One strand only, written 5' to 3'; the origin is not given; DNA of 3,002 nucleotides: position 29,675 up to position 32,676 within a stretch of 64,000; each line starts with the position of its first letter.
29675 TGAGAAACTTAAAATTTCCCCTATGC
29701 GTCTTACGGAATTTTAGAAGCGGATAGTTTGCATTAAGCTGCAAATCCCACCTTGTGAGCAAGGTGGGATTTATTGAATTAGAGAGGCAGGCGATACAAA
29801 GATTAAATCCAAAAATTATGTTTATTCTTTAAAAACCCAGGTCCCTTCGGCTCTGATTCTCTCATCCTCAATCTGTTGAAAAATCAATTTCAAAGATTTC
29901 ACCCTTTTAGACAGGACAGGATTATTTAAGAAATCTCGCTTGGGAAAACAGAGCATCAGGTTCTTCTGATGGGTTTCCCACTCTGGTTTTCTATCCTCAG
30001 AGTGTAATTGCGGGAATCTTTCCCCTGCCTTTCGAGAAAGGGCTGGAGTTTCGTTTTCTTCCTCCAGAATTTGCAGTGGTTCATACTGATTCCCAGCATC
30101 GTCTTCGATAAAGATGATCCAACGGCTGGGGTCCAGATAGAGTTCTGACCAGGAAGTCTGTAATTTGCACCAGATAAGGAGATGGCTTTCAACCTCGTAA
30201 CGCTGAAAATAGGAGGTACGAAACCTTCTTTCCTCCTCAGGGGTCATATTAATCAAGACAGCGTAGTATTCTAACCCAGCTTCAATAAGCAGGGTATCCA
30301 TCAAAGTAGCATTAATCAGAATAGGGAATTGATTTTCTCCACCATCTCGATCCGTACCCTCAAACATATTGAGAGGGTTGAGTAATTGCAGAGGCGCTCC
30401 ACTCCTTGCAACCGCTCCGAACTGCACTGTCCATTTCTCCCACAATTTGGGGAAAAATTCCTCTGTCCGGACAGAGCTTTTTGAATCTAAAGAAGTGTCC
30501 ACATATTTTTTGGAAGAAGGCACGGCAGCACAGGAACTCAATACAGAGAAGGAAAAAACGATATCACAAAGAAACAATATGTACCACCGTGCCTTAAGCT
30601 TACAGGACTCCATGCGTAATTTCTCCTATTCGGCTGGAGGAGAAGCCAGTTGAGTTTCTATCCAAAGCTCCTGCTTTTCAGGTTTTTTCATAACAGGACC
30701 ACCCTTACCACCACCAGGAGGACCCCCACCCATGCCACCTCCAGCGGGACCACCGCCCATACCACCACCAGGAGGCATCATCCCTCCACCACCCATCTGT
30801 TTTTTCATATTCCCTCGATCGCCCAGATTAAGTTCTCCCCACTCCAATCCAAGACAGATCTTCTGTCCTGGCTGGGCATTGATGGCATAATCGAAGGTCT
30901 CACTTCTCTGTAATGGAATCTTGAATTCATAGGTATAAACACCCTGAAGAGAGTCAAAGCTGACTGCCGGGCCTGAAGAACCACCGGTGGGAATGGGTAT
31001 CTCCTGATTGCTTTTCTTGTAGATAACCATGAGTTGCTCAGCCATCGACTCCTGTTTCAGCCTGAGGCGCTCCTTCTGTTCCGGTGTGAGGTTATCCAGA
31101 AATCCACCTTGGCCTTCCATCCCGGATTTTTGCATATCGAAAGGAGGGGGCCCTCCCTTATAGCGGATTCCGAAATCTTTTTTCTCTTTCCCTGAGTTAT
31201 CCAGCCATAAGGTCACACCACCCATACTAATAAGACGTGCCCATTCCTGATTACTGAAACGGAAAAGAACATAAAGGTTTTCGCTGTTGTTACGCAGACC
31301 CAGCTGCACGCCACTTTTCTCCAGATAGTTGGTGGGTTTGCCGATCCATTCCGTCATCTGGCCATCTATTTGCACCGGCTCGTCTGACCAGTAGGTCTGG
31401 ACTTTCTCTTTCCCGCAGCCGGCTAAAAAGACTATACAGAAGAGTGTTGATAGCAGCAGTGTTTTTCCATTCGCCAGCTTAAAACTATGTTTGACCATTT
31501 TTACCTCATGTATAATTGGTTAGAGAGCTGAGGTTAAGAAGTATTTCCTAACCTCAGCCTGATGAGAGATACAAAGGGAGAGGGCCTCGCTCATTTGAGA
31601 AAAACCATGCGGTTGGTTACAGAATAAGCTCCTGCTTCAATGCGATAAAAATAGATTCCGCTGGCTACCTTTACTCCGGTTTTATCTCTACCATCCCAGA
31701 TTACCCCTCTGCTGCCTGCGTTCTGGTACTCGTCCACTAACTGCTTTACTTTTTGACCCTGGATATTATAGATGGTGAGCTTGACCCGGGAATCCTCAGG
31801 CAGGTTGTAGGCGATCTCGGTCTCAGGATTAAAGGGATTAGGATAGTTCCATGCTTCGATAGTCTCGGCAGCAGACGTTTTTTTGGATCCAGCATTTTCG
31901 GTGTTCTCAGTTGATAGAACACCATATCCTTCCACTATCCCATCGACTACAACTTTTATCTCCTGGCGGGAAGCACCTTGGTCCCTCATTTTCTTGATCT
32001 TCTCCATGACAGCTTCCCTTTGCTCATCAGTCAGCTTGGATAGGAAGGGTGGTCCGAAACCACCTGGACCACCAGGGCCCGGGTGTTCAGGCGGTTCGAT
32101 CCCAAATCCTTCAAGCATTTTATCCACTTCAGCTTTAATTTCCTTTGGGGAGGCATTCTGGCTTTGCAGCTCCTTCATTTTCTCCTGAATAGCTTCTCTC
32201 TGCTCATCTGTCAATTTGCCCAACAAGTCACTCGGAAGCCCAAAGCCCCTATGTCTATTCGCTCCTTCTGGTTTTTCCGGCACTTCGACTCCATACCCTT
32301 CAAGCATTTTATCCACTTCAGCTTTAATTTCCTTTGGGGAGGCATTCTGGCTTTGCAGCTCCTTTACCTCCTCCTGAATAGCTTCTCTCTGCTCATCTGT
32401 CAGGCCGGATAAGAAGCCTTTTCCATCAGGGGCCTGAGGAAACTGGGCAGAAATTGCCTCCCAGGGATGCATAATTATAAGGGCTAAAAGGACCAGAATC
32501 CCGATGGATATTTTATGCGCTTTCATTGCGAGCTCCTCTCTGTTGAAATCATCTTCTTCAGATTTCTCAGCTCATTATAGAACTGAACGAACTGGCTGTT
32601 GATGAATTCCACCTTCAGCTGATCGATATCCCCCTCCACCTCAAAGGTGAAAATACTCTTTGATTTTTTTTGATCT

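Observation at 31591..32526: T9SS-exported protein built from three Spy/CpxP-like LTXXQ repeats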

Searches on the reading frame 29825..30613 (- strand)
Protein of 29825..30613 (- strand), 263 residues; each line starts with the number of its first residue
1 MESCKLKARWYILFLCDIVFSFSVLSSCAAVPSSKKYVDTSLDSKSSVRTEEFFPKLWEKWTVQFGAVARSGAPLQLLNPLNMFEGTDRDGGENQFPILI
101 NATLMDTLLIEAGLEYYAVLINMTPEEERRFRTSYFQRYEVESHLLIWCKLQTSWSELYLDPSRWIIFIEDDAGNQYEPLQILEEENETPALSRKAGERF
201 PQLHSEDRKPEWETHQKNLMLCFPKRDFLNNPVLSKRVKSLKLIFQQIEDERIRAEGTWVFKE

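Call 3: search_protein_families(library=pfam, proteins=[window:29825-30613:-], max_evalue=1)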
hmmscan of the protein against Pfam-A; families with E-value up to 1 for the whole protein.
window:29825-30613:- (263 aa): 0 families

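Call 4: search_protein_families(library=ncbifam, proteins=[window:29825-30613:-], max_evalue=1)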
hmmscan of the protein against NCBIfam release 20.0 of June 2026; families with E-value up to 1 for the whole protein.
window:29825-30613:- (263 aa): 0 families

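Call 55: search_protein_families(library=ncbifam, proteins=[window:29825-30613:-], max_evalue=0.1)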
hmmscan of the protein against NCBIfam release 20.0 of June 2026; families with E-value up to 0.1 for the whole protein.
window:29825-30613:- (263 aa): 0 families

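Call 61: search_solved_structures(query=window:29825-30613:-, max_evalue=10, show_alignments=1)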
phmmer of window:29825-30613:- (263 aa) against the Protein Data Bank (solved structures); distinct sequences matched with E-value up to 10: 6.
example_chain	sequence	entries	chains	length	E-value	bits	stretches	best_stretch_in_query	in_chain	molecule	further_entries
8p49_A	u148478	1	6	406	0.0061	19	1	50-149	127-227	Q8U0N8 protein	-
3oss_D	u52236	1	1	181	0.26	13.7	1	90-189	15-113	TYPE 2 SECRETION SYSTEM, SECRETIN GSPD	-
7ung_T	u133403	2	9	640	0.32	13.4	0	76-138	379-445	EF-hand domain-containing protein 1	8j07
7rro_T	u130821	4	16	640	0.57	12.6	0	57-127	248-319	EF-hand domain containing 1 | EF-hand domain-containing protein 1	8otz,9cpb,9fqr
8i7o_G1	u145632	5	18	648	0.67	12.4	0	81-128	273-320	EF-hand domain-containing protein 1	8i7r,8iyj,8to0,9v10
1rki_A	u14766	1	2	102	0.95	11.9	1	14-59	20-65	hypothetical protein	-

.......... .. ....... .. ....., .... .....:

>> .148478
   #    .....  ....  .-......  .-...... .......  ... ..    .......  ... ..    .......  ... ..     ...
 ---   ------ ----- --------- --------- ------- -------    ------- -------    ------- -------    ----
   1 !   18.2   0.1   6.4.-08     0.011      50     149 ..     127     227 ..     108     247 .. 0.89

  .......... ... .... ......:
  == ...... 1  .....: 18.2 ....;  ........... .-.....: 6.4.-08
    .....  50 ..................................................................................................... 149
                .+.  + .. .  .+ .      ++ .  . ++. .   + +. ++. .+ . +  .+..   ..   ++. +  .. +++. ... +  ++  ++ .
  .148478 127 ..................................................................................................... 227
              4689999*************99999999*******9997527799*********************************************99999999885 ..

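Call 81: search_protein_families(library=phrogs, proteins=[window:29825-30613:-], max_evalue=0.01)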
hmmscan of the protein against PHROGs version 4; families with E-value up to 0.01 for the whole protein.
window:29825-30613:- (263 aa): 0 families

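Call 82: search_protein_families(library=padloc, proteins=[window:29825-30613:-], max_evalue=0.01)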
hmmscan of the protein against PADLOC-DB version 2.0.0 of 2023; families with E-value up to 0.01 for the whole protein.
window:29825-30613:- (263 aa): 0 families

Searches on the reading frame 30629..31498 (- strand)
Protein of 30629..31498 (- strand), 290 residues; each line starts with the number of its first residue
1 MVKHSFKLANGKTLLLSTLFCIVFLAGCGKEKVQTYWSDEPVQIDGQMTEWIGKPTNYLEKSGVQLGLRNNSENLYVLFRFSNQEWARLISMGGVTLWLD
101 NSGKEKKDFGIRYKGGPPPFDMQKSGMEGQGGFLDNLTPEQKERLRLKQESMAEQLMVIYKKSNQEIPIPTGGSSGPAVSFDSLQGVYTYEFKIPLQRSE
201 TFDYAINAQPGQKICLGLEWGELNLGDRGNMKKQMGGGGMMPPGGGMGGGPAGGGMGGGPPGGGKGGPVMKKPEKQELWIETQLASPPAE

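Call 3: search_protein_families(library=pfam, proteins=[window:30629-31498:-], max_evalue=1)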
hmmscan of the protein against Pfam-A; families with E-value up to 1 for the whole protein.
window:30629-31498:- (290 aa): 0 families

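Call 4: search_protein_families(library=ncbifam, proteins=[window:30629-31498:-], max_evalue=1)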
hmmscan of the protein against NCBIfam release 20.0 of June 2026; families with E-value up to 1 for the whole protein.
window:30629-31498:- (290 aa): 1 family
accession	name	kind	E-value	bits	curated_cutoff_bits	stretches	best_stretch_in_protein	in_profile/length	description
NF033894.1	Eex_IncN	subfamily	0.06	13.3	33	1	12-37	2-28/65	EexN family lipoprotein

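Call 55: search_protein_families(library=ncbifam, proteins=[window:30629-31498:-], max_evalue=0.1)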
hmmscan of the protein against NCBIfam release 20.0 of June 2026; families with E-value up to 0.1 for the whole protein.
window:30629-31498:- (290 aa): 1 family
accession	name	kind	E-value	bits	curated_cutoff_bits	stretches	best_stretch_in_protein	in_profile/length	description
NF033894.1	Eex_IncN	subfamily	0.06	13.3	33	1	12-37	2-28/65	EexN family lipoprotein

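Call 60: search_solved_structures(query=window:30629-31498:-, max_evalue=10, show_alignments=2)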
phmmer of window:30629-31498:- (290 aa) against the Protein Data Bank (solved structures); distinct sequences matched with E-value up to 10: 13.
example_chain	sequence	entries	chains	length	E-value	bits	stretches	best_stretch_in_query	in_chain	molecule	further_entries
2pk2_A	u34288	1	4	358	0.0018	21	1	224-269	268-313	Cyclin-T1, Protein Tat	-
1qvc_A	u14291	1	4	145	0.061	16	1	220-269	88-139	SINGLE STRANDED DNA BINDING PROTEIN MONOMER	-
7z3b_A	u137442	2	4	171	0.26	13.9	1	165-218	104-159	AcoP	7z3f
7z3g_A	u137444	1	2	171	0.26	13.9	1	165-218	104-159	AcoP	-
7z3i_A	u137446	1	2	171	0.42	13.2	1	165-217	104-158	AcoP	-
1kaw_A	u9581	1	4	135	0.47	13.1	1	220-264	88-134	SINGLE-STRANDED DNA BINDING PROTEIN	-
9iaf_A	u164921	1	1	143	0.52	12.9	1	33-60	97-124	Rifampin ADP-ribosyl transferase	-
2hw2_A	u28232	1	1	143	0.52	12.9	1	33-60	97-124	Rifampin ADP-ribosyl transferase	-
6e2j_B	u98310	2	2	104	0.78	12.3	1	92-166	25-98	Keratin, type I cytoskeletal 10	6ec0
9bng_A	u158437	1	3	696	0.79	12.3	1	229-262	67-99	Collagen alpha-1(XVIII) chain,Processed angiotensin-converting enzyme 2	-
1eqq_A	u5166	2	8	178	1.1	11.9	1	220-270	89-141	SINGLE STRANDED DNA BINDING PROTEIN | Single-stranded DNA-binding protein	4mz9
9ta0_A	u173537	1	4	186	1.3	11.6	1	15-79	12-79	mosGCTL-3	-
3b6v_A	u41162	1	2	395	4.7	9.8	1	219-277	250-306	Kinesin-like protein KIF3C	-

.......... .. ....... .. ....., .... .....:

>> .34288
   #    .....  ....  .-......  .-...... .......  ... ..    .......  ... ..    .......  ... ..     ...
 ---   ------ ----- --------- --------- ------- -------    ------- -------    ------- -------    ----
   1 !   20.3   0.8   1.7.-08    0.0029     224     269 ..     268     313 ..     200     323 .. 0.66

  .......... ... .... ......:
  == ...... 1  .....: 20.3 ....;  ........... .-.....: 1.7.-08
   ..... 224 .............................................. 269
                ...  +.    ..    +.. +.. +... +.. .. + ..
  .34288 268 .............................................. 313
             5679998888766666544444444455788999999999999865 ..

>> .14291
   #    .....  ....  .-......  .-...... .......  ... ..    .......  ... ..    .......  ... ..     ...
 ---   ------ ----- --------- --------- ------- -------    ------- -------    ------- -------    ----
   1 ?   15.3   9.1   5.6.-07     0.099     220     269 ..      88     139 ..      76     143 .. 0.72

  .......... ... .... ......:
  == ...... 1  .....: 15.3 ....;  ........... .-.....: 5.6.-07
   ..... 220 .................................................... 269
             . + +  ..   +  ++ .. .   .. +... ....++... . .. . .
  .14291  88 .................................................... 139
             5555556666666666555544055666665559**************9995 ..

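Call 81: search_protein_families(library=phrogs, proteins=[window:30629-31498:-], max_evalue=0.01)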
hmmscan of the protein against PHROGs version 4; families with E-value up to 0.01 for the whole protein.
window:30629-31498:- (290 aa): 0 families

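Call 82: search_protein_families(library=padloc, proteins=[window:30629-31498:-], max_evalue=0.01)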
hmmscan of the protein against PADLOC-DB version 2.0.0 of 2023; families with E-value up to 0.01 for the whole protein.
window:30629-31498:- (290 aa): 0 families

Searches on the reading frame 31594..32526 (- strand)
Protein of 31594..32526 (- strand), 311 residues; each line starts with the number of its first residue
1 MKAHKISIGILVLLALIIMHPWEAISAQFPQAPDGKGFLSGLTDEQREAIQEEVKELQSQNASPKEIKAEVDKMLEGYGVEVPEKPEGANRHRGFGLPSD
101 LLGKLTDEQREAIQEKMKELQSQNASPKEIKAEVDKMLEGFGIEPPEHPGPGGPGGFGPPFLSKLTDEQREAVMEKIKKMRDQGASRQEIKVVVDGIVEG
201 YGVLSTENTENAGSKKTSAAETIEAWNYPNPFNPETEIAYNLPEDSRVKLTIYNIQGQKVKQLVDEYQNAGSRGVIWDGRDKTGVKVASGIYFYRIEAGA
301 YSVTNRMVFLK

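Call 3: search_protein_families(library=pfam, proteins=[window:31594-32526:-], max_evalue=1)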
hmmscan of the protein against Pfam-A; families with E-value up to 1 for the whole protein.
window:31594-32526:- (311 aa): 35 families (the best 25 are shown)
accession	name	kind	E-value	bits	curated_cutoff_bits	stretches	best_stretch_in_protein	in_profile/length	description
PF13860.13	FlgD_ig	-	1e-09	38.6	27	1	236-298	12-75/79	FlgD Ig-like domain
PF18962.6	Por_Secre_tail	-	8.9e-07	29.6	27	1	228-307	2-73/75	Secretion system C-terminal sorting domain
PF13801.11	Metal_resist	-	5.4e-05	23.8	29.2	1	145-182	20-59/125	Heavy-metal resistance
PF13585.12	CHU_C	-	5.4e-05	23.7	27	1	245-298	26-72/86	CHU_C Type IX secretion signal domain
PF02672.20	CP12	-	0.00053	21.1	22.7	1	41-87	20-65/70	CP12 domain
PF19986.4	DUF6422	-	0.00085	19.9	25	0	114-150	9-45/94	Family of unknown function (DUF6422)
PF06207.16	DUF1002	-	0.0012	19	26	0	104-136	187-219/220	Protein of unknown function (DUF1002)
PF23134.2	TRIP4_3rd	-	0.0013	19.5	27.7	1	165-195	14-45/54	TRIP4, third domain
PF11304.13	DUF3106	-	0.0023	18.8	24.3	0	104-122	39-57/104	Protein of unknown function (DUF3106)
PF06005.17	ZapB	-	0.0024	18.8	31.5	0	110-180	20-65/71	Cell division protein ZapB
PF01468.23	GA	-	0.003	18.2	24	0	39-56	18-35/55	GA module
PF04614.17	Pex19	-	0.0032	17.7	22.2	1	107-140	200-233/249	Pex19 protein family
PF13166.12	AAA_13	-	0.0098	15.1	36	1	45-80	437-472/713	AAA domain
PF07813.17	LTXXQ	-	0.011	16.9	24.3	0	104-132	14-42/100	LTXXQ motif family protein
PF01015.23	Ribosomal_S3Ae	-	0.014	15.4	29.3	0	105-140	126-161/191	Ribosomal S3Ae family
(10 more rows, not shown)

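Call 4: search_protein_families(library=ncbifam, proteins=[window:31594-32526:-], max_evalue=1)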
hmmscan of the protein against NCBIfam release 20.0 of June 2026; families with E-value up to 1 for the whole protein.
window:31594-32526:- (311 aa): 25 families
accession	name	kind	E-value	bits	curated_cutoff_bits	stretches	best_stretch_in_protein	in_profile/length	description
NF033707.1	T9SS_sortase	equivalog_domain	3.7e-12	44.7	420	1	217-298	991-1077/1095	type IX secretion system sortase PorU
NF052323.1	T9SSA_dep_M6i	equivalog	1.6e-10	39.6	600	1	211-301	944-1029/1043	T9SS-dependent M6-like inactivated metalloprotease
TIGR04183.1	Por_Secre_tail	domain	5.9e-10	39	23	1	228-308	2-70/72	T9SS type A sorting domain-containing protein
NF052228.1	T9SS_PorZ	equivalog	4e-07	28.9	260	1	218-293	665-737/757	type IX secretion system anionic LPS delivery protein PorZ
NF005176.1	PRK06655.1-1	equivalog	1e-06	28.9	230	1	244-298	95-149/197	flagellar hook assembly protein FlgD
NF038113.1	T9SSA_dep_M36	equivalog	6e-06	24.7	885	1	198-308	768-867/869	T9SS-dependent M36 family metallopeptidase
NF009277.0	PRK12634.1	equivalog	0.0006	20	333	1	248-292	124-168/221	flagellar basal body rod modification protein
NF009453.0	PRK12813.1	equivalog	0.0038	16.8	264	1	246-298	124-173/223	flagellar basal body rod modification protein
NF009452.0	PRK12812.1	equivalog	0.0052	16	258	1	240-294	143-202/289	flagellar basal body rod modification protein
NF002334.0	PRK01294.1-2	equivalog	0.0064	15.6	285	0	167-192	230-255/336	lipase secretion chaperone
NF041260.1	actino_IHF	equivalog_domain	0.013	16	60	0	162-192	2-29/102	integration host factor, actinobacterial type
TIGR00401.1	msrA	equivalog_domain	0.015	15.6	108.1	0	42-79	99-136/153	peptide-methionine (S)-S-oxide reductase MsrA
NF004925.0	PRK06285.1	equivalog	0.017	15.2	77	0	104-138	47-82/99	chorismate mutase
NF053608.1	Lsa66_OmpA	equivalog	0.038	12.4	700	1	256-298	187-228/581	fibronectin-binding adhesin Lsa66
NF052504.1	sll1863_fam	domain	0.039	14.2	35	1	108-140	47-80/93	sll1863 family stress response protein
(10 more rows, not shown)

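Call 81: search_protein_families(library=phrogs, proteins=[window:31594-32526:-], max_evalue=0.01)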
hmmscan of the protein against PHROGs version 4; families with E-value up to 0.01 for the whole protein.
window:31594-32526:- (311 aa): 7 families
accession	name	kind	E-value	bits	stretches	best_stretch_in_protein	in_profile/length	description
phrog_20484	-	unknown function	3.4e-05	25.4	0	47-80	14-46/67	-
phrog_27189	-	unknown function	0.00018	22.8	0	48-89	36-77/78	-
phrog_17168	-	unknown function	0.00019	22.6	0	41-76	12-47/81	-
phrog_10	-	head and packaging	0.0017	18.4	1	45-189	270-353/752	major head protein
phrog_10151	-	unknown function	0.0022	19.4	0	162-191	77-106/113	-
phrog_1647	-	unknown function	0.0036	19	0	51-85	8-42/62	-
phrog_4322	-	head and packaging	0.0073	17.4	0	47-87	37-77/82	virion structural protein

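Call 82: search_protein_families(library=padloc, proteins=[window:31594-32526:-], max_evalue=0.01)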
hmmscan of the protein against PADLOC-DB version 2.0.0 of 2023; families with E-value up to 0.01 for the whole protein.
window:31594-32526:- (311 aa): 0 families
